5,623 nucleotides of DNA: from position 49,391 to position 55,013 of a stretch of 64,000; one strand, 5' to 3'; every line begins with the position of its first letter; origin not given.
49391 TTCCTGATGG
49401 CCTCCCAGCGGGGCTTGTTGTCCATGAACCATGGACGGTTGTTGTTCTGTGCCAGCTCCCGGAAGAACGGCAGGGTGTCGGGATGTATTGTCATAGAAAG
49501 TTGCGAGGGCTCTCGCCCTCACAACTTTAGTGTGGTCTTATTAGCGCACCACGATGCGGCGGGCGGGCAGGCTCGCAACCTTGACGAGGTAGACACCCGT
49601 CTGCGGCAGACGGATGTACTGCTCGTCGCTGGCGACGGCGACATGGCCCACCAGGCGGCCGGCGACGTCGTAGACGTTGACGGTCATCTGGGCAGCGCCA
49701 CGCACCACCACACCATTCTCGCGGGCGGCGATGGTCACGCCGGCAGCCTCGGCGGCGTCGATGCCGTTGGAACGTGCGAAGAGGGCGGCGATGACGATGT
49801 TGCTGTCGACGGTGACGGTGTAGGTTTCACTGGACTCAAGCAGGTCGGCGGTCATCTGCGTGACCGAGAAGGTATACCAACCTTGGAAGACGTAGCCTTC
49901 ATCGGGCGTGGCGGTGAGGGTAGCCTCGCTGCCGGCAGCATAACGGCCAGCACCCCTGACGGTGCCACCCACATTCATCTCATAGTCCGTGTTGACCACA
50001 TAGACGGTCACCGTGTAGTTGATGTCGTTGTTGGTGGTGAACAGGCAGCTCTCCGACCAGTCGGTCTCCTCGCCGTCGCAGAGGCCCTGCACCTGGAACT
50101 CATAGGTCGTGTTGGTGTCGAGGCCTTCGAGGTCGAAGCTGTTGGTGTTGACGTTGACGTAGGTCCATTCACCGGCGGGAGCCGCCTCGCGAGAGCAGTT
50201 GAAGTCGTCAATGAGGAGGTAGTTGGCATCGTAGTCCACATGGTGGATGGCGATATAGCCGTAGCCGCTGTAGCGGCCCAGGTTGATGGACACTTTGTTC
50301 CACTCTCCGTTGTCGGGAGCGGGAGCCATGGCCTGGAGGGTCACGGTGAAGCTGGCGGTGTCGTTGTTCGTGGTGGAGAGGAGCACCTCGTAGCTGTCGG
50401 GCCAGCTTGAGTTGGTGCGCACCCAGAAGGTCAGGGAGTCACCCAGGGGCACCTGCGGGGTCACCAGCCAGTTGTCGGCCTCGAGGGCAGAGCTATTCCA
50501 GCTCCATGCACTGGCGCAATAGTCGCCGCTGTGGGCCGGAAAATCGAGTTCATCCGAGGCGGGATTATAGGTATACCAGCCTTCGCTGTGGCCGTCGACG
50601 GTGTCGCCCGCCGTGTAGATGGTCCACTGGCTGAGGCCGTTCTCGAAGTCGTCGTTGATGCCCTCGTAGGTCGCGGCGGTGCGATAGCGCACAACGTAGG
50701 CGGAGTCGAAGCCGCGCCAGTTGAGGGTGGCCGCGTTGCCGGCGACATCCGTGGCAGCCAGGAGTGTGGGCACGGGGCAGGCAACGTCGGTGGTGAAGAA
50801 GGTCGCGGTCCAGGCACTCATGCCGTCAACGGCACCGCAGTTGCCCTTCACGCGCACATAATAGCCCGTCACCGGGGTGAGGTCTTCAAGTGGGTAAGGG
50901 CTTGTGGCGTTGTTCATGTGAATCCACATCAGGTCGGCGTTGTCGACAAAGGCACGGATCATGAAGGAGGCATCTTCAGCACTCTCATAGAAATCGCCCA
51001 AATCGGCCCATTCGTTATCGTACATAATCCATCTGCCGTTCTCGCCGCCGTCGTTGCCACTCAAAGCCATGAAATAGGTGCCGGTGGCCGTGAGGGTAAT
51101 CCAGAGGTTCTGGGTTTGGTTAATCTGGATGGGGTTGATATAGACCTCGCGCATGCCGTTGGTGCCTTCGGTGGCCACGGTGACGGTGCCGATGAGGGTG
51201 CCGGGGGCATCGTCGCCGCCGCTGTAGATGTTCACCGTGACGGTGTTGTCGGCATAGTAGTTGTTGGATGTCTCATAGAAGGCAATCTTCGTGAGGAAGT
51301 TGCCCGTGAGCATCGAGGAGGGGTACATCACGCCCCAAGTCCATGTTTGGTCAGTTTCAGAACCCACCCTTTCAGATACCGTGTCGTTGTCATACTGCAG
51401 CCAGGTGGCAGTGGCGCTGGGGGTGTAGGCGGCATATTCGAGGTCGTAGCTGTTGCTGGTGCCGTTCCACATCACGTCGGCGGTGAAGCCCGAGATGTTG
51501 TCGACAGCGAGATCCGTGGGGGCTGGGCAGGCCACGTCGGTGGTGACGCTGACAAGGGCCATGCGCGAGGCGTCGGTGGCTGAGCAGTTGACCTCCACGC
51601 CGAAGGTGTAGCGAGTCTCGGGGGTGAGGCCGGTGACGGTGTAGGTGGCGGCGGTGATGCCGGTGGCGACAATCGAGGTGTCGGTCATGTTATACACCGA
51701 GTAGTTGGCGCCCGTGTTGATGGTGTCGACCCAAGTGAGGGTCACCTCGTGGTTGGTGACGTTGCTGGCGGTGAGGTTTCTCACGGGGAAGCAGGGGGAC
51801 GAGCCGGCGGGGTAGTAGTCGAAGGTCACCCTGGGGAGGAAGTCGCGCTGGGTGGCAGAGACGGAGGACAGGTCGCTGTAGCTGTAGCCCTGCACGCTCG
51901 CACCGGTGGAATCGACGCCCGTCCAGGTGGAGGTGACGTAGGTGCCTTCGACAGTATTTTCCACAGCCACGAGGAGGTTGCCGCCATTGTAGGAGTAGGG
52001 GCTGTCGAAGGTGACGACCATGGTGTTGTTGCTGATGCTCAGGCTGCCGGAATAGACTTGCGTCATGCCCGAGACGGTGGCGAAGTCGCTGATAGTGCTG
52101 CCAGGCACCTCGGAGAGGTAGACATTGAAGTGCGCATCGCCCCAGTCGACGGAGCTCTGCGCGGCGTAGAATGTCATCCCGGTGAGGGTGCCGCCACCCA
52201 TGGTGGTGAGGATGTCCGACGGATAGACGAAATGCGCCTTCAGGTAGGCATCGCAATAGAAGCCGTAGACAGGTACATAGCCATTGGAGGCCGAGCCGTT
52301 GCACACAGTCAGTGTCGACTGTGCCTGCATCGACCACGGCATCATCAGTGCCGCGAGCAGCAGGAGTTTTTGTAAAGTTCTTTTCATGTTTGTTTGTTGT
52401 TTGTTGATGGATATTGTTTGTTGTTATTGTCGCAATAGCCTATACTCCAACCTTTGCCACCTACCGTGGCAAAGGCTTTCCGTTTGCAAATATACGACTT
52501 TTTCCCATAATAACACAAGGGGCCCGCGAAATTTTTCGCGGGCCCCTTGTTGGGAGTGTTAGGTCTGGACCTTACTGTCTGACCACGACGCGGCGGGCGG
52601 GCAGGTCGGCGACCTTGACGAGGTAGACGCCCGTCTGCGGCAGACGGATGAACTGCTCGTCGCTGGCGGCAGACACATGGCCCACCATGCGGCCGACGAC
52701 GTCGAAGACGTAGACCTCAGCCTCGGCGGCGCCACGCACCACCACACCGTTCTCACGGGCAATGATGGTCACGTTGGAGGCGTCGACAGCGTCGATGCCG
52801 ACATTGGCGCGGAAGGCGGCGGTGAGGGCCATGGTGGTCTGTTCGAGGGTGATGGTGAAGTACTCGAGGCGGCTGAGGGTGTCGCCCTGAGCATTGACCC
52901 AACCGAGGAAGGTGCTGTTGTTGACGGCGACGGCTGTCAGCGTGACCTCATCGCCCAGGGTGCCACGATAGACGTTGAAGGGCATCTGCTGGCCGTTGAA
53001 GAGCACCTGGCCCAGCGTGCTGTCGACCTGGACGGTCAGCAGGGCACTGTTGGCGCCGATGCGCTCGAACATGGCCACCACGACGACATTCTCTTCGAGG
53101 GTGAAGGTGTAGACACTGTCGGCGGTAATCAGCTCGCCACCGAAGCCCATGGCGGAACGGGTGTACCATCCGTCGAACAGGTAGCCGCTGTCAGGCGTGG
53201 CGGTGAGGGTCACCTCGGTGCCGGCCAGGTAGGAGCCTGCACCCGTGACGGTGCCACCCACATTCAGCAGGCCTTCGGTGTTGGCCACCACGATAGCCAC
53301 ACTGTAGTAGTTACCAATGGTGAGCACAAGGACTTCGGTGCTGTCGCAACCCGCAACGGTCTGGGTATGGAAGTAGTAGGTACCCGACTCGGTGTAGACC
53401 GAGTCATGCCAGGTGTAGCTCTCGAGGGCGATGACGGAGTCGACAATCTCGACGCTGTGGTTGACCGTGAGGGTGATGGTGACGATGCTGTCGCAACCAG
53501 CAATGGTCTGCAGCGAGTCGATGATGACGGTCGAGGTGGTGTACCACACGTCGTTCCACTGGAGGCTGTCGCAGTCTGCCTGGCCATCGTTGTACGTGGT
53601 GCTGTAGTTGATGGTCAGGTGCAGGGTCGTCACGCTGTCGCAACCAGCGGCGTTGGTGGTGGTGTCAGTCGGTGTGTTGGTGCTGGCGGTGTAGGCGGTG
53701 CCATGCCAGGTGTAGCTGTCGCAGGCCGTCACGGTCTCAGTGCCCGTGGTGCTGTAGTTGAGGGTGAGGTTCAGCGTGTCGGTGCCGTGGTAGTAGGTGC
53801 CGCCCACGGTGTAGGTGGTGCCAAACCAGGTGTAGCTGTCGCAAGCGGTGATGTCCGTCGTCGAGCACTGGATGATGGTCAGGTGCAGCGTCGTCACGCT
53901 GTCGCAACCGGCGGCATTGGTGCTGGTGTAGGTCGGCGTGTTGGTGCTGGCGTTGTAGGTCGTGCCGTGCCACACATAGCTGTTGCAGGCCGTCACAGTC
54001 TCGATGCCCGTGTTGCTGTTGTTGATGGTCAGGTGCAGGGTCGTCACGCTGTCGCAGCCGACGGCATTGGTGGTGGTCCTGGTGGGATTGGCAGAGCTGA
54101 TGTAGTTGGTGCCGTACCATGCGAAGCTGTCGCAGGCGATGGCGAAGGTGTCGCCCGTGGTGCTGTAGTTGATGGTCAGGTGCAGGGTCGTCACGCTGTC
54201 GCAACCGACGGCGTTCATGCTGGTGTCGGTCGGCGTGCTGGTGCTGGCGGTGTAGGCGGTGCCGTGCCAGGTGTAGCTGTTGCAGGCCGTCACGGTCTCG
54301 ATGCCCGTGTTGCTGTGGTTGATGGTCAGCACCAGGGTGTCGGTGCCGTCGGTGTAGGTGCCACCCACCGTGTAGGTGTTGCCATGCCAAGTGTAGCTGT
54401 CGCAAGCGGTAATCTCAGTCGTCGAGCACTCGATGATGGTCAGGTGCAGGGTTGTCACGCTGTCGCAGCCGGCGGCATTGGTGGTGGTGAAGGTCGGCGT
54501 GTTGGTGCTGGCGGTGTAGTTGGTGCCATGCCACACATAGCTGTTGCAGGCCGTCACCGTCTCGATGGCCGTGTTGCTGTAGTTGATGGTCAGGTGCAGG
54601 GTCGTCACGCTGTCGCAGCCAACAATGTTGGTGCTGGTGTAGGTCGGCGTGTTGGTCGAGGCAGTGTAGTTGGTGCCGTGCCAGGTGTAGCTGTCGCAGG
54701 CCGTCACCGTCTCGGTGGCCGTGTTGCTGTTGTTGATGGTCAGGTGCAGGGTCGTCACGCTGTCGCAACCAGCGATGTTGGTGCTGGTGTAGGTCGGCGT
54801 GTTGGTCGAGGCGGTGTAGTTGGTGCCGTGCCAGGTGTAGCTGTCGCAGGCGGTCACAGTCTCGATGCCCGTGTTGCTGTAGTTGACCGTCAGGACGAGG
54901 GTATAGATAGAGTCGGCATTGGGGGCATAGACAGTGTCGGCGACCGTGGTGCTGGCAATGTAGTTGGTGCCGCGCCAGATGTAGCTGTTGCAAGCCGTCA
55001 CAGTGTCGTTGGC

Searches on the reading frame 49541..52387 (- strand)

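Call 3: search_protein_families(library=pfam, proteins=[window:49541-52387:-], max_evalue=1)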
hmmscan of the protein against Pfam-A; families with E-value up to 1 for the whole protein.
window:49541-52387:- (948 aa): 9 families
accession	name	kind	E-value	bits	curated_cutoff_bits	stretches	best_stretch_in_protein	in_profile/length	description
PF00041.27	fn3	-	6e-15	55.7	25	2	201-268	2-70/84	Fibronectin type III domain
PF18998.6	Flg_new_2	-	1.3e-12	47.9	23.6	1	803-873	6-72/73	Divergent InlB B-repeat domain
PF19910.5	DUF6383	-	4e-06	27.3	23.7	1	879-947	7-74/74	Domain of unknown function (DUF6383)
PF25059.1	FN3_DSCAM-DSCAML_C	-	0.00016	22.4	39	0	239-273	37-71/89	DSCAM/DSCAML C-terminal Fn3-like domain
PF16656.11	Pur_ac_phosph_N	-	0.00071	20.5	30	1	743-785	55-93/93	Purple acid Phosphatase, N-terminal domain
PF09479.16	Flg_new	-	0.0022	18.5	27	1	802-843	5-44/65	Listeria-Bacteroides repeat domain (List_Bact_rpt)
PF18962.6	Por_Secre_tail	-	0.005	17.5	27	1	899-939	20-64/75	Secretion system C-terminal sorting domain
PF02019.24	WIF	-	0.067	13.4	25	1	212-282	41-109/131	WIF domain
PF21605.3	CRLF2-like_D2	-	0.14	12.7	27.3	0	740-767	41-68/94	Cytokine receptor-like factor 2-like, D2 domain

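Call 4: search_protein_families(library=ncbifam, proteins=[window:49541-52387:-], max_evalue=1)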
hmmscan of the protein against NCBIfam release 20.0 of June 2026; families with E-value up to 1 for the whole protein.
window:49541-52387:- (948 aa): 3 families
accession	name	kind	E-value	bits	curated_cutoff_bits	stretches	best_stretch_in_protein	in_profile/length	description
NF038128.1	choice_anch_J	domain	1.5e-23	83.8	30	1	577-729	2-160/162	choice-of-anchor J domain-containing protein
TIGR04183.1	Por_Secre_tail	domain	6.9e-05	22.8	23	1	897-938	17-59/72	T9SS type A sorting domain-containing protein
NF033708.1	T9SS_Cterm_ChiA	domain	0.071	13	40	1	903-937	4-41/55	T9SS sorting signal type C domain-containing protein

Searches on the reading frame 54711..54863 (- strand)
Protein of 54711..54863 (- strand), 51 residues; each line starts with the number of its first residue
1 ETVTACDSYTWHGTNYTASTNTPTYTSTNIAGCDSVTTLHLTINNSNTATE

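Call 9: search_protein_families(library=pfam, alignment_id=A1, max_evalue=10)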
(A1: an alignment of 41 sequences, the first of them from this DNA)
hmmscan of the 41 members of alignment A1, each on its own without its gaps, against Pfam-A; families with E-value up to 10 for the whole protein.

A. member 1, seq(51 aa): 1 family
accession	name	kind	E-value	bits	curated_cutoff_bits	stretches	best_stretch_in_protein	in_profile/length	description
PF07461.18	NADase_NGA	-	0.081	13.1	30.5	1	15-47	114-144/200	NAD glycohydrolase catalytic domain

B. families by the number of members that match (of 41 scanned): 7 families
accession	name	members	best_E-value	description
PF18911.6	PKD_4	2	0.076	PKD domain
PF07038.16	Circovir2_Orf4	1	0.014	Circovirus 2, anti-apoptotic ORF4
PF19765.4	DUF6252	1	0.035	Family of unknown function (DUF6252)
PF07461.18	NADase_NGA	1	0.081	NAD glycohydrolase catalytic domain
PF12638.12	Staygreen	1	0.14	Staygreen protein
PF18062.7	RE_AspBHI_N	1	0.17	Restriction endonuclease AspBHI N-terminal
PF06174.16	DUF987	1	1.3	Protein of unknown function (DUF987)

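Call 10: search_solved_structures(query=A1, max_evalue=10, show_alignments=2)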
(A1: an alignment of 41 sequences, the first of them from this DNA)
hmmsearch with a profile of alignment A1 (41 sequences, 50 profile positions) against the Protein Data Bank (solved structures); distinct sequences matched with E-value up to 10: 2.
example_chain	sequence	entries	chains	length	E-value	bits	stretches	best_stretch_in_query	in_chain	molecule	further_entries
8paj_A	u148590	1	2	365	3.2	11.2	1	9-19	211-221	Squalene-hopene/tetraprenyl-beta-curcumene cyclase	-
8pak_A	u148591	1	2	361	9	9.7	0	7-18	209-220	Squalene--hopene cyclase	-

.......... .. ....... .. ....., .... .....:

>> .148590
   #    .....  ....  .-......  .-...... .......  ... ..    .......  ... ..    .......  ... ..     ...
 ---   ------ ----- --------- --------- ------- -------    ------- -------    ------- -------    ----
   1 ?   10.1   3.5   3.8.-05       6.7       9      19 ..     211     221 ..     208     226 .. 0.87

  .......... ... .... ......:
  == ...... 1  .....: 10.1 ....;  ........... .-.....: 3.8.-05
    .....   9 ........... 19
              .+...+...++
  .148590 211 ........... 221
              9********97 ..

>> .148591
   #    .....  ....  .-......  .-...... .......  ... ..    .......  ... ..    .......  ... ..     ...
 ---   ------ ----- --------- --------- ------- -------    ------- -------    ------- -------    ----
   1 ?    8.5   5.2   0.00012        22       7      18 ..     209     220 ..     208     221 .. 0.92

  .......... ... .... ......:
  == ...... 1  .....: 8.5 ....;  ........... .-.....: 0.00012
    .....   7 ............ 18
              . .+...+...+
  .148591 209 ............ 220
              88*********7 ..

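Call 11: find_homologous_proteins(query=A1, max_evalue=0.001)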
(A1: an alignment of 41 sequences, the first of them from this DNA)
Query A1 (41 sequences) (51 aa, profile of the alignment): 120 proteins with E <= 0.001 among 313 candidates.
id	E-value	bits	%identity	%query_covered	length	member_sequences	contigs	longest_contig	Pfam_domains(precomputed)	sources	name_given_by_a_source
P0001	1.1e-26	110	52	98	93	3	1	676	-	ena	-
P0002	3.4e-26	109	46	86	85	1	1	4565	-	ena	-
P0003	4.0e-26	109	70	86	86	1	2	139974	-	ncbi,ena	-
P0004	1.1e-25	107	62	92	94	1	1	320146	-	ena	-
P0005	1.5e-25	107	56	84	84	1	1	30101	-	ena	-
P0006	2.2e-25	106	50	88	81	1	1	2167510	-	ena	-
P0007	4.7e-25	105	52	94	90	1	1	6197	-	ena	-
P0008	4.9e-24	102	43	92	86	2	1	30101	-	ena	-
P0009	2.5e-23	100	56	76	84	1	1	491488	-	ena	-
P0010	3.8e-23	99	64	82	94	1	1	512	-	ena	-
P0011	4.1e-23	99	51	100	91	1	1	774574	-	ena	-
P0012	5.1e-23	99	57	84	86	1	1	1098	-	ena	-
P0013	5.2e-23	99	47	100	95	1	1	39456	-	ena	-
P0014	9.1e-23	98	45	92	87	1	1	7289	-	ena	-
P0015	1.5e-22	97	53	75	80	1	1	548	-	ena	-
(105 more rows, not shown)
